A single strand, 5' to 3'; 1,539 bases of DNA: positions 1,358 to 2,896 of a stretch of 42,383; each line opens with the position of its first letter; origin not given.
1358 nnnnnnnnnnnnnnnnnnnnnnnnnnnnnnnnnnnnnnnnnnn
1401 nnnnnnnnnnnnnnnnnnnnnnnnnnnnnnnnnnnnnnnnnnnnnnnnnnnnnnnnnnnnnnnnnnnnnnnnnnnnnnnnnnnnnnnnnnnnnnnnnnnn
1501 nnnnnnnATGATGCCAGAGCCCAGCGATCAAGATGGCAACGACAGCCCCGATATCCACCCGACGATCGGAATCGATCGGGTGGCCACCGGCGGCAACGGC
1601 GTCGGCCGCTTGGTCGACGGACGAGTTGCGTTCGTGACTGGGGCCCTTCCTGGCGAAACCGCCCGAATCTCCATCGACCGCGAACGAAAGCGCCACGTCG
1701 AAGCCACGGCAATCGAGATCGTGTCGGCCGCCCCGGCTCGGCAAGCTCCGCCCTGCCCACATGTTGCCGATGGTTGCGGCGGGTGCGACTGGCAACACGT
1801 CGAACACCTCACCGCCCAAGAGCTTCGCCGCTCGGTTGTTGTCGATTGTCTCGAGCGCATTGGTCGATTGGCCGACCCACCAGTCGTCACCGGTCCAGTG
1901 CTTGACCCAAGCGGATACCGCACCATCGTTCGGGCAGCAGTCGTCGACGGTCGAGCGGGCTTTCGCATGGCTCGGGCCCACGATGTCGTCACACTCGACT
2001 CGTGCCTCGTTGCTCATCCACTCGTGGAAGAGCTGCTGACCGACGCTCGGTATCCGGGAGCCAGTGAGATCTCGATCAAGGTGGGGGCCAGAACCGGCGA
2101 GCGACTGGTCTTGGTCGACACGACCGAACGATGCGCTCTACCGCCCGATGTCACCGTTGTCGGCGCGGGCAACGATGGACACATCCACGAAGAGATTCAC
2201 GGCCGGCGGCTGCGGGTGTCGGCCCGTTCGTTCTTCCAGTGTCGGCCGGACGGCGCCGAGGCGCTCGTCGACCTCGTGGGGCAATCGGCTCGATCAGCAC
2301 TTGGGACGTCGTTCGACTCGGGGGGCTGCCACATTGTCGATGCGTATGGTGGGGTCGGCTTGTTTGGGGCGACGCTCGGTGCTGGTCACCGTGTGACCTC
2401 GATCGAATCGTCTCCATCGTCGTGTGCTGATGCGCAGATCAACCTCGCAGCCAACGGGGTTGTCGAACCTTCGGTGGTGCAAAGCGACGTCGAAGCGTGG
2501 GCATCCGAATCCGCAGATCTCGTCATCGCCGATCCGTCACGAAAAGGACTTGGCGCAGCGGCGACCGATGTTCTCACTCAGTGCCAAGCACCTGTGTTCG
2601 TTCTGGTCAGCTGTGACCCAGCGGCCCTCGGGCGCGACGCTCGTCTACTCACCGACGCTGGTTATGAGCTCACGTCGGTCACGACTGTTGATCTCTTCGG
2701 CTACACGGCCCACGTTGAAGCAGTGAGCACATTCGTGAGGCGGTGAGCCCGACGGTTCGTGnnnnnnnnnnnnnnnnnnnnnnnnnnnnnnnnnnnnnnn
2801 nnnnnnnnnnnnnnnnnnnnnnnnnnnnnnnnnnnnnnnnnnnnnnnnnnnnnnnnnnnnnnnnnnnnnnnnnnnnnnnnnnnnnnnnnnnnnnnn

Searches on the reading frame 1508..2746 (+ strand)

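Call 78: search_protein_families(library=pfam, proteins=[window:1508-2746:+], max_evalue=0.0001)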
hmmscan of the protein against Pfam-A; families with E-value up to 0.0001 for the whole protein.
window:1508-2746:+ (412 aa): 2 families
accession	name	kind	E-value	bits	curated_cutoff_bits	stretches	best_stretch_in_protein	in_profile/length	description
PF05958.17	tRNA_U5-meth_tr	-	2.9e-05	23.7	23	0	337-405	285-350/357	tRNA (Uracil-5-)-methyltransferase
PF01938.26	TRAM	-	6.9e-05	23.1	21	0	22-68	12-60/61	TRAM domain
